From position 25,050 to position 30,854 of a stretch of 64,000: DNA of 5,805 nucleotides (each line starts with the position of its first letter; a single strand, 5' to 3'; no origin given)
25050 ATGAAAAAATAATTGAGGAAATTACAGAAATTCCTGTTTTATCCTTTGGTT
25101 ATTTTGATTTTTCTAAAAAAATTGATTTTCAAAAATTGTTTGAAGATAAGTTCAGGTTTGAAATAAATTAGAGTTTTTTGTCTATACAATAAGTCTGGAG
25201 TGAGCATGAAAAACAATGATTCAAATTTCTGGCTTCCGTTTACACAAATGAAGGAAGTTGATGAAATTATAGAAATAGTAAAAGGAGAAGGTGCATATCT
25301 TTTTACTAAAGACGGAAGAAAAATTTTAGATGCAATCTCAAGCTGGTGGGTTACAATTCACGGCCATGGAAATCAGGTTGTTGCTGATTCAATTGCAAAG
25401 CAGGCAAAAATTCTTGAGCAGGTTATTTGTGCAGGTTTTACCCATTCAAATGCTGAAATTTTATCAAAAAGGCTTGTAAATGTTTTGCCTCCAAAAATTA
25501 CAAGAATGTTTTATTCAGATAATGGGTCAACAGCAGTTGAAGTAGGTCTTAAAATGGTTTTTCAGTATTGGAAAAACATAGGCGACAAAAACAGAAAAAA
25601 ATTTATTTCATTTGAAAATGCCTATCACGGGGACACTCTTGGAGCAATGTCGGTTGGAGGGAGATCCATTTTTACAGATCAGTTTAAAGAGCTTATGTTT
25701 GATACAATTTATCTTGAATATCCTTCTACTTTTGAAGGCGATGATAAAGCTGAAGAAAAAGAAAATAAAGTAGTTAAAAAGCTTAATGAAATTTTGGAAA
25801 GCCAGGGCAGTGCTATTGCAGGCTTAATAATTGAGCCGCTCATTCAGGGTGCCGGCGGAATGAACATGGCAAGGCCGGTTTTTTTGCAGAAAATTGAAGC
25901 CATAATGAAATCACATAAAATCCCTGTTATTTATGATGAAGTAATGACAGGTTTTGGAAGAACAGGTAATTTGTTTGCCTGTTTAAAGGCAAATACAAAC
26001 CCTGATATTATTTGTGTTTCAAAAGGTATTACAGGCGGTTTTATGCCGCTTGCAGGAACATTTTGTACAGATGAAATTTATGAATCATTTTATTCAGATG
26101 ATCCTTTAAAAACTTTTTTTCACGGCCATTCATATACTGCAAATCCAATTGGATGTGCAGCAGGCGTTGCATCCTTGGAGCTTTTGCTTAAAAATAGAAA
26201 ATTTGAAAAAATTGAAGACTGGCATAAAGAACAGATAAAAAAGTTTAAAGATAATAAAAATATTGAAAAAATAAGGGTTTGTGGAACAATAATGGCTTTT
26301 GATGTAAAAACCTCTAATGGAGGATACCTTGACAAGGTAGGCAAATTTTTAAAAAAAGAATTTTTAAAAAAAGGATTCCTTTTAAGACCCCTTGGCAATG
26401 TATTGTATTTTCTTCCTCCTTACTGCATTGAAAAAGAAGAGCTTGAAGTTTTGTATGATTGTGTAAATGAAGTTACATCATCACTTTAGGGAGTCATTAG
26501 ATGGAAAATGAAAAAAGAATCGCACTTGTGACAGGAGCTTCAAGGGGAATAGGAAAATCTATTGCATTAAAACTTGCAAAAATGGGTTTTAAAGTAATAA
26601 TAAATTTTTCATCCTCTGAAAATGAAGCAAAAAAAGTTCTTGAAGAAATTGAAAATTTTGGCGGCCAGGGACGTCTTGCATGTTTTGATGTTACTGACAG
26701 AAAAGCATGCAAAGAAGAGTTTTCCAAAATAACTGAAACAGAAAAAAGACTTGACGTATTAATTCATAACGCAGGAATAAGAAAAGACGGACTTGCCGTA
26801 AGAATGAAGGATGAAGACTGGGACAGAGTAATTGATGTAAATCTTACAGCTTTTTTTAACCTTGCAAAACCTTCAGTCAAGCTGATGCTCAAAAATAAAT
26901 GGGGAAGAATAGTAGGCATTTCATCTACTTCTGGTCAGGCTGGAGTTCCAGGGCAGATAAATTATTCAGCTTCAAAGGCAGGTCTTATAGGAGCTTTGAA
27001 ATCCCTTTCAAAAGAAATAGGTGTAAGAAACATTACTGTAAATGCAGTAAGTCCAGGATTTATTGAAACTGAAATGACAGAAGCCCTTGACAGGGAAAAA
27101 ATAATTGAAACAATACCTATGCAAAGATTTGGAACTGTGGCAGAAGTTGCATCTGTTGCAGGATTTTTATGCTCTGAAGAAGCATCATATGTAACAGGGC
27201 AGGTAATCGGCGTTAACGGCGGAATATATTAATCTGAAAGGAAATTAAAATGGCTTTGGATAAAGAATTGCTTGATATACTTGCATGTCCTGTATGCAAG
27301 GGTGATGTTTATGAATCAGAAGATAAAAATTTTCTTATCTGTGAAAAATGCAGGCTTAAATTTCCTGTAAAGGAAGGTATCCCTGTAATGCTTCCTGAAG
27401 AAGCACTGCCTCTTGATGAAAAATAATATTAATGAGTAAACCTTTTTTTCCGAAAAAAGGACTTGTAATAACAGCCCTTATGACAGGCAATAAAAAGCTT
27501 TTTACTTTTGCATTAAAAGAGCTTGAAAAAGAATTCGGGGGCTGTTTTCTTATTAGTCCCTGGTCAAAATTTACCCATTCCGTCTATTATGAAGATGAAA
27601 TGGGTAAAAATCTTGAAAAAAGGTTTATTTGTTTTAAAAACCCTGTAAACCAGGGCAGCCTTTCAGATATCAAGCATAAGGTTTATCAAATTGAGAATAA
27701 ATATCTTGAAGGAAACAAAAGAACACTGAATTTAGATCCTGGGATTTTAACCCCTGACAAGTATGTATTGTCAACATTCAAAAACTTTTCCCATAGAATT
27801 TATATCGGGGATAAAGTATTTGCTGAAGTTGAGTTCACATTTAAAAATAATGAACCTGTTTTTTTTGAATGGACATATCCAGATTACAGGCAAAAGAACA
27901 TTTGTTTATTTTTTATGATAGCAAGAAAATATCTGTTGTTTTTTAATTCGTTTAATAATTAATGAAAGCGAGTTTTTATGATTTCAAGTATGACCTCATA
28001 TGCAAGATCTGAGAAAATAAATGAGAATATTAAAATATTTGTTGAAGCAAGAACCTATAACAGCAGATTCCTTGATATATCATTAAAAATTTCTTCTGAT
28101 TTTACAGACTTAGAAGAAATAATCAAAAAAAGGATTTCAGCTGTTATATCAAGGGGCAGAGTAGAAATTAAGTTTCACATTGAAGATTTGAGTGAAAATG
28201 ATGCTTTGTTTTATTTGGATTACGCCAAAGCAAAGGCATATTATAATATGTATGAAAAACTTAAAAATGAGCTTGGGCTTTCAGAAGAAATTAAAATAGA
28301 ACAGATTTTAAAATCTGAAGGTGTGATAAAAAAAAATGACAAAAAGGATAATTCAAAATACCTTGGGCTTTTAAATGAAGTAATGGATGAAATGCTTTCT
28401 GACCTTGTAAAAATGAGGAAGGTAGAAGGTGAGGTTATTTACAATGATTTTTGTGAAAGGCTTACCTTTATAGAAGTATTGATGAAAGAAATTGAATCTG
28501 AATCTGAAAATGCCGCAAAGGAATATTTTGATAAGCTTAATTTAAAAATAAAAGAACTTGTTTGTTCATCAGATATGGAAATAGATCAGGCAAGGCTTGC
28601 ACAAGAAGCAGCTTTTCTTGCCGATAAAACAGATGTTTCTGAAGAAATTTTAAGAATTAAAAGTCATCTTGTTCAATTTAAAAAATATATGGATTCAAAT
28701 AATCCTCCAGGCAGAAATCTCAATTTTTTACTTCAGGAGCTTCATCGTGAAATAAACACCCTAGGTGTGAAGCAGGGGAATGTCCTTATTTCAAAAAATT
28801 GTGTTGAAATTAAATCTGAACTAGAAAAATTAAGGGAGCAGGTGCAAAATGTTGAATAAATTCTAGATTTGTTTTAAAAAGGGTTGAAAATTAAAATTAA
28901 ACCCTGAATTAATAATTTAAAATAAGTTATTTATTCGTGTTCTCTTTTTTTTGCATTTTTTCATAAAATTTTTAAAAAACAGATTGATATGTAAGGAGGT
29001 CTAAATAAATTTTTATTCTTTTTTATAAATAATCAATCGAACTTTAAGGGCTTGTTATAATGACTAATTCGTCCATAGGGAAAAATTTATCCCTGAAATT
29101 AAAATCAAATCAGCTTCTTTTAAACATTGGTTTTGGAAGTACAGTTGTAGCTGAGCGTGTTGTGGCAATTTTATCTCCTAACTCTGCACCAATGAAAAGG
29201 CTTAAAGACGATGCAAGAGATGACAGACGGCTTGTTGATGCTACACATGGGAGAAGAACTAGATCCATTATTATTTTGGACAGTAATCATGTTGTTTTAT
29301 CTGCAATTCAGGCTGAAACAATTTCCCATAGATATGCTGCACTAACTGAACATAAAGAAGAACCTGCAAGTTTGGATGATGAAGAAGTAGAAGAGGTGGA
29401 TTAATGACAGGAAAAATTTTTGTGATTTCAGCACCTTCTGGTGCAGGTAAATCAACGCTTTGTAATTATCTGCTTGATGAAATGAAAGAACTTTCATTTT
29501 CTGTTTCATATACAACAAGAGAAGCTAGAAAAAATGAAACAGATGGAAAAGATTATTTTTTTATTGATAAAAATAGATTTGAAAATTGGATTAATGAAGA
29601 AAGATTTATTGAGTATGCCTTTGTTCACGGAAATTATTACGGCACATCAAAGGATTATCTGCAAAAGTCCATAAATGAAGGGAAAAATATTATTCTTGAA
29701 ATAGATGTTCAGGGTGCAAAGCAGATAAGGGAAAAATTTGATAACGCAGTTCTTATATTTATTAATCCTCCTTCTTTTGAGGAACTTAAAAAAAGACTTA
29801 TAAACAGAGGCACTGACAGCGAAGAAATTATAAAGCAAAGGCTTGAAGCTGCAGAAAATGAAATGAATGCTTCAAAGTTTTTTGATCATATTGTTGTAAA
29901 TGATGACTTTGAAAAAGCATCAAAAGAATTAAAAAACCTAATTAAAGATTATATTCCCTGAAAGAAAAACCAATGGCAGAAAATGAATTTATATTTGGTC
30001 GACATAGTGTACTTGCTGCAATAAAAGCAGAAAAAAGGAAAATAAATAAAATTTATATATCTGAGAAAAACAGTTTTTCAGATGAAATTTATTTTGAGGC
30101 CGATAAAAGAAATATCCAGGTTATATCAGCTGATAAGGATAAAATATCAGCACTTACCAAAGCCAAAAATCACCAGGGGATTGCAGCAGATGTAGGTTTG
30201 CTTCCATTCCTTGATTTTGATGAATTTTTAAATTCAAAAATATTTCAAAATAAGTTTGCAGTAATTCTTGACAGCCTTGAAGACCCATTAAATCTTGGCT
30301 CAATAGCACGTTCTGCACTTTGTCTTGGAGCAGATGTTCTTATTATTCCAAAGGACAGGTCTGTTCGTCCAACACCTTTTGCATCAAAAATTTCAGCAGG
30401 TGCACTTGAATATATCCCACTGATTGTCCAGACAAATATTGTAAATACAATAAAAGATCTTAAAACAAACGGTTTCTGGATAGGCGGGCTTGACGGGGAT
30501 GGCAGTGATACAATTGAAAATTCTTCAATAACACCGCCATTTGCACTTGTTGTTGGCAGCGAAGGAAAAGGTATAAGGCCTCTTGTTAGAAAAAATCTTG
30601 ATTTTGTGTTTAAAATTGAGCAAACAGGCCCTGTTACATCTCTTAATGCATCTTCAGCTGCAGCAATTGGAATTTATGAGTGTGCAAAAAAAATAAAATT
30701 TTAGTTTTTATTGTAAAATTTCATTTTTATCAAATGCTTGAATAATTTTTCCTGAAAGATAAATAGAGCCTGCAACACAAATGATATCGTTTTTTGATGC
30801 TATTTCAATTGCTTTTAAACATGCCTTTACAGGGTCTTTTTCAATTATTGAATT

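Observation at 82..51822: Dispersed ~145-bp self-complementary intergenic repeat (family A): about 10 copies in 64 kb and no transposase in sight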

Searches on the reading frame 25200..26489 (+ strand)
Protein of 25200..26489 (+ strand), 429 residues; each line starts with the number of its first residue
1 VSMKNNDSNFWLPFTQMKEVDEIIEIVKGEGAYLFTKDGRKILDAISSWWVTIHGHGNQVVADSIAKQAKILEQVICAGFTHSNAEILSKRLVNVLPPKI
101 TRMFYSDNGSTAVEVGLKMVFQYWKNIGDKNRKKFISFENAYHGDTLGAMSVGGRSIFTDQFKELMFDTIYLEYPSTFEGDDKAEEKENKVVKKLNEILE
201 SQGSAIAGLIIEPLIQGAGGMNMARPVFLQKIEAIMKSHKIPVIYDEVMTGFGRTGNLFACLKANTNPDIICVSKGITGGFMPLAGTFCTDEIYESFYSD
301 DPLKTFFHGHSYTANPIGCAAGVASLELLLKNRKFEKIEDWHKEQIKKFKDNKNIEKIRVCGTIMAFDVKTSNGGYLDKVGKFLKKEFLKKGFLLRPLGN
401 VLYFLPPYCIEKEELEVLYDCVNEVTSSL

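Call 56: search_protein_families(library=pfam, proteins=[window:25200-26489:+], max_evalue=0.000001)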
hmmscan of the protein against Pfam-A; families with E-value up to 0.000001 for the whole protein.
window:25200-26489:+ (429 aa): 1 family
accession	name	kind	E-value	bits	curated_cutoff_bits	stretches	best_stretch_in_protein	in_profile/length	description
PF00202.27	Aminotran_3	-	1.4e-94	317.5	30.5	1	23-421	10-398/403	Aminotransferase class-III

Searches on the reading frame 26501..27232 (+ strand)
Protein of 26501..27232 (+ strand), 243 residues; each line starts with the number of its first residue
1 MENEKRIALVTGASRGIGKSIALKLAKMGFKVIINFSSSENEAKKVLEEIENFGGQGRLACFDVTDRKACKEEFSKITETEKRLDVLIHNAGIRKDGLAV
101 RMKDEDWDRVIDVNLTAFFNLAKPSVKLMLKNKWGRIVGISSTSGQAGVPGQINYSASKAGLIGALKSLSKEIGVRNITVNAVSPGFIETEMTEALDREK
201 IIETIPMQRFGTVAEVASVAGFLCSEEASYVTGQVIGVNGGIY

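Call 56: search_protein_families(library=pfam, proteins=[window:26501-27232:+], max_evalue=0.000001)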
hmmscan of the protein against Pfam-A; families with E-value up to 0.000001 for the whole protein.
window:26501-27232:+ (243 aa): 3 families
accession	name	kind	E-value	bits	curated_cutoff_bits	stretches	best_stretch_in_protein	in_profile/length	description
PF13561.12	adh_short_C2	-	5.7e-62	209.8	27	1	12-242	1-235/236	Enoyl-(Acyl carrier protein) reductase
PF00106.31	adh_short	-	2.2e-59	200.7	26.6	1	7-199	2-193/195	short chain dehydrogenase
PF08659.16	KR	-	1.3e-21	77.8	22.6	1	9-161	4-155/180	KR domain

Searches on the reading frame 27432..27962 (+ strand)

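Call 56: search_protein_families(library=pfam, proteins=[window:27432-27962:+], max_evalue=0.000001)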
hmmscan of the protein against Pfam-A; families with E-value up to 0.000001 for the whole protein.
window:27432-27962:+ (176 aa): 1 family
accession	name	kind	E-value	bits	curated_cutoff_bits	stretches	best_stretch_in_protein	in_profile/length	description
PF14385.11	DUF4416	-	1.6e-47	161.9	27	1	11-166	5-160/162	Domain of unknown function (DUF4416)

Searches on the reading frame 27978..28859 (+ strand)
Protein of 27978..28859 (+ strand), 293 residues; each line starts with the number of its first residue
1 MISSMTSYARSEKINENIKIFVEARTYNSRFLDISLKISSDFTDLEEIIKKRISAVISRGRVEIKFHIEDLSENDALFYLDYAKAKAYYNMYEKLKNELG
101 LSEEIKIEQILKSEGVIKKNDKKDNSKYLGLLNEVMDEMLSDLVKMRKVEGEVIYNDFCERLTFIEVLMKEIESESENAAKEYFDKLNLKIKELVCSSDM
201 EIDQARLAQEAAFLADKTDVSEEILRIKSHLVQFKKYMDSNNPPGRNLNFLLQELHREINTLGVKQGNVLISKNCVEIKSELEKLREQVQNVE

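Call 56: search_protein_families(library=pfam, proteins=[window:27978-28859:+], max_evalue=0.000001)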
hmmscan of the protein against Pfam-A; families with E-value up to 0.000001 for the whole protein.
window:27978-28859:+ (293 aa): 2 families
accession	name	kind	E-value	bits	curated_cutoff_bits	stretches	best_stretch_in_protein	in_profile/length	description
PF08340.16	YicC-like_C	-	7.2e-39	133.1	27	1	172-293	1-120/120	Endoribonuclease YicC-like, C-terminal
PF03755.18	YicC-like_N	-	1.8e-35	123.1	25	1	2-154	1-154/156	Endoribonuclease YicC-like, N-terminal region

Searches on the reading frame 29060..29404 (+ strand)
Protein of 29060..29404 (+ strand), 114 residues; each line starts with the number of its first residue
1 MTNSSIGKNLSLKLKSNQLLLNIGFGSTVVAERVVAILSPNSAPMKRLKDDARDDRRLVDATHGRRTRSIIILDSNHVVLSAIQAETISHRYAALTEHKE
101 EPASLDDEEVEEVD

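Call 56: search_protein_families(library=pfam, proteins=[window:29060-29404:+], max_evalue=0.000001)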
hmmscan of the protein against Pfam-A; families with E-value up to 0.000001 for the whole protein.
window:29060-29404:+ (114 aa): 1 family
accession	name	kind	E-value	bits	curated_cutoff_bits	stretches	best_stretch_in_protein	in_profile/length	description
PF04025.18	RemA-like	-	5.8e-33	113.3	26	1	20-91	1-72/73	Extracellular matrix regulatory protein A-like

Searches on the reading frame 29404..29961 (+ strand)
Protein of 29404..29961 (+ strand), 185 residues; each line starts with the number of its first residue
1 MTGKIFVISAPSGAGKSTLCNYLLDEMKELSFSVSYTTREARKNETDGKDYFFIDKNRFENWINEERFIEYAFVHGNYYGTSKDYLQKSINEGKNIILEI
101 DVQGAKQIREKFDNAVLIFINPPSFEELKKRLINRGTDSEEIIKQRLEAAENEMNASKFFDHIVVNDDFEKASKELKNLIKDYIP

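Call 56: search_protein_families(library=pfam, proteins=[window:29404-29961:+], max_evalue=0.000001)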
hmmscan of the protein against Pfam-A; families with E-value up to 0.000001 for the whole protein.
window:29404-29961:+ (185 aa): 1 family
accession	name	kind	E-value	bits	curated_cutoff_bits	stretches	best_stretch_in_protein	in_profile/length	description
PF00625.27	Guanylate_kin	-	7.3e-54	182.6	25.2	1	4-182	3-181/182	Guanylate kinase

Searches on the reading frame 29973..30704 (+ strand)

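Call 56: search_protein_families(library=pfam, proteins=[window:29973-30704:+], max_evalue=0.000001)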
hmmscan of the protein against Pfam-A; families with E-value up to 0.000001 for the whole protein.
window:29973-30704:+ (243 aa): 2 families
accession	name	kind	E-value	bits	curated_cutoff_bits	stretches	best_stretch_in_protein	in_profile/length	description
PF00588.24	SpoU_methylase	-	2.8e-34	118.7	29.7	1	95-235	2-142/142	SpoU rRNA Methylase family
PF08032.17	SpoU_sub_bind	-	5.6e-17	62.3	22.8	1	6-74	1-70/76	RNA 2'-O ribose methyltransferase substrate binding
